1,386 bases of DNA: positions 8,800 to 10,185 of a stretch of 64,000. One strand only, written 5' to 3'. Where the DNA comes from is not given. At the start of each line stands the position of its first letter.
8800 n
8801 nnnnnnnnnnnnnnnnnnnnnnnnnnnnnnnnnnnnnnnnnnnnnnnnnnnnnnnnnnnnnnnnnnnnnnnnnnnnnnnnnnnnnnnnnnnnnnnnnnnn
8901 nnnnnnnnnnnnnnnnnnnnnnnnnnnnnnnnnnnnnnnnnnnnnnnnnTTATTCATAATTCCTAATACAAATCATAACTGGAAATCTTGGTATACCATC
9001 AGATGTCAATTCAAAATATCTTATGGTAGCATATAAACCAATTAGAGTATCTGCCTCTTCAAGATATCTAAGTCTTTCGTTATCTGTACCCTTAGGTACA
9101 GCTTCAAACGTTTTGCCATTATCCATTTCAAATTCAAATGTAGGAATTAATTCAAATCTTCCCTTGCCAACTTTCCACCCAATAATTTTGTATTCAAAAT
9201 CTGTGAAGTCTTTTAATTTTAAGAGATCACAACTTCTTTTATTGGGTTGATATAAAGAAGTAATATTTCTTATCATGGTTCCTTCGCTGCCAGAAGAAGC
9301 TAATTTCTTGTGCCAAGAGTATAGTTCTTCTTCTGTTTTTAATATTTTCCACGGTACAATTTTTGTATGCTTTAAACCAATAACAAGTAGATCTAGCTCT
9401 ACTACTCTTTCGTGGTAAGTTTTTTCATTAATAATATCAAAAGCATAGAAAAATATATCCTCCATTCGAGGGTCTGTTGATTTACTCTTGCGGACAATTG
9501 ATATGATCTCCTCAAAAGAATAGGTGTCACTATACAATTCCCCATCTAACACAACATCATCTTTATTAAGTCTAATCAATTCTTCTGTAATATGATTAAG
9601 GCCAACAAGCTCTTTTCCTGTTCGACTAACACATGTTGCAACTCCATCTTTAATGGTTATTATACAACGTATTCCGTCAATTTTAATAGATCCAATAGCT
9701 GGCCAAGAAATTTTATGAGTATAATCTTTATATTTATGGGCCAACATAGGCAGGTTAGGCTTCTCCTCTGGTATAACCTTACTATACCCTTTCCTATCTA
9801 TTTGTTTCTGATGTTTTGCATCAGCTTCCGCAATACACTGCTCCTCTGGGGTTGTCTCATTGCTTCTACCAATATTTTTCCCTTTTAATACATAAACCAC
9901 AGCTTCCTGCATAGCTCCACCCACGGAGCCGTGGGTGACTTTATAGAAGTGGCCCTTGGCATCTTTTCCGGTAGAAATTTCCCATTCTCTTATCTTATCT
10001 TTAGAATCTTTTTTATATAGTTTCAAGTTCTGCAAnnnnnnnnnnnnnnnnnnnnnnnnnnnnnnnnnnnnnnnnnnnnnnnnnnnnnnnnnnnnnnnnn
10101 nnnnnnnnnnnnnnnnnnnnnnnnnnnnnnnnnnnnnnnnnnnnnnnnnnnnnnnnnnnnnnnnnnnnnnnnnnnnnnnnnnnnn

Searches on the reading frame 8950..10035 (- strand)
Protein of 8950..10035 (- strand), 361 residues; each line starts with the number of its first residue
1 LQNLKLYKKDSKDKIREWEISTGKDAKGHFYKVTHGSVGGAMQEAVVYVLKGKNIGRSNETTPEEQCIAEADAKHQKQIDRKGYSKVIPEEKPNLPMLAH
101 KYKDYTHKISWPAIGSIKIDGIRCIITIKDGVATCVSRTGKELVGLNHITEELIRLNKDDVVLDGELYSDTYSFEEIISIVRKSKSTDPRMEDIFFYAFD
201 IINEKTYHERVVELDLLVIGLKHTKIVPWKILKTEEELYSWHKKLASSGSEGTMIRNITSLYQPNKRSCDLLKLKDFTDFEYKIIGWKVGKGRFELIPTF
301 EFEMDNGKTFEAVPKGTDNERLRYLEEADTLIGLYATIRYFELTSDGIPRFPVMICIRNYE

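Call 10: search_protein_families(library=phrogs, max_evalue=0.00001, proteins=[window:8950-10035:-])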
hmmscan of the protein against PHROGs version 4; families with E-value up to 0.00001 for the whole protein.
window:8950-10035:- (361 aa): 1 family
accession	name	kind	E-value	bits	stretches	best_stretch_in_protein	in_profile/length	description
phrog_114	-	DNA, RNA and nucleotide metabolism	6.4e-77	260.6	1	10-360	116-500/634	ATP-dependent DNA ligase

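Call 62: search_dna_similar(query=window:8950-10035:-, collection=phages, mode=protein, max_rows=12, max_evalue=1e-10)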
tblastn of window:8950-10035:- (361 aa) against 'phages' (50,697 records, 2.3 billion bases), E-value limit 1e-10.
Records with a match: 1082; places in all: 1082; records where one place covers at least 80% of the query: 796.
Best place of each record, by identity: <60% 1082.
By first word of the organism name: Escherichia 329; Pseudomonas 241; Salmonella 89; Vibrio 81; Klebsiella 38; Erwinia 35; Shigella 25; Campylobacter 25; Bacillus 23; Proteus 17; and 46 more.
By host as written in the record: - 124; Escherichia coli 98; Pseudomonas aeruginosa 73; Escherichia coli K-12 MG1655 50; Pseudomonas aeruginosa PAO1 26; Campylobacter jejuni 23; Pseudomonas syringae pv. actinidiae 19; Escherichia coli K-12 18; and 296 more.
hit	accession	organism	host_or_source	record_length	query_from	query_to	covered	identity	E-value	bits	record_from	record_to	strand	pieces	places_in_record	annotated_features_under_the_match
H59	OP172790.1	Escherichia phage ECO319P1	Shigella flexneri DA319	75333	5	358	98%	36.8%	1e-50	187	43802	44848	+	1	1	LIG: DNA ligase | hypothetical protein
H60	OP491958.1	Aeromonas phage APT65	Aeromonas hydrophila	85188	1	361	100%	35.3%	1e-51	190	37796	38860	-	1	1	ATP-dependent DNA ligase | hypothetical protein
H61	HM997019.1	Salmonella phage 7-11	Salmonella enterica subsp. enterica ...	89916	5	358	98%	35.8%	4e-48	179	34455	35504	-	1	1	ATP-dependent DNA ligase | promoter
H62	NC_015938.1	Salmonella phage 7-11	Salmonella enterica subsp. enterica ...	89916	5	358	98%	35.8%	4e-48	179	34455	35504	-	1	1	ATP-dependent DNA ligase | promoter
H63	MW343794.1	Cronobacter phage A24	Cronobacter sp.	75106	5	358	98%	35.7%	2e-47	178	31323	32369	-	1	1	ATP-dependent DNA ligase | hypothetical protein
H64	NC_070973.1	Cronobacter phage A24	Cronobacter sp.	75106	5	358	98%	35.7%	2e-47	178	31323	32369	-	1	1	ATP-dependent DNA ligase | hypothetical protein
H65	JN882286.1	Cronobacter phage vB_CsaP_GAP52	Cronobacter sakazakii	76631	5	358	98%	35.7%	4e-47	177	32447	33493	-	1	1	ATP-dependent DNA ligase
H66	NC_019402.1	Cronobacter phage vB_CsaP_GAP52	Cronobacter sakazakii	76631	5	358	98%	35.7%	4e-47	177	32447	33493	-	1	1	ATP-dependent DNA ligase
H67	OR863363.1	Salmonella phage SeKF_80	Wastewater effluent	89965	5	358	98%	35.6%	1e-45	172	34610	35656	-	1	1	ATP-dependent DNA ligase | hypothetical protein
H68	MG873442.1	Salmonella phage SE131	Salmonella enterica subsp. enterica ...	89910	5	358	98%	35.5%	1e-47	178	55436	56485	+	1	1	DNA ligase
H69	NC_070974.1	Salmonella phage SE131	Salmonella enterica subsp. enterica ...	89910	5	358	98%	35.5%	1e-47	178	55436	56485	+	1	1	DNA ligase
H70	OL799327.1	Aeromonas phage BUCT695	Aeromonas veronii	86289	5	358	98%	35.1%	1e-49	184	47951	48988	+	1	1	ATP-dependent DNA ligase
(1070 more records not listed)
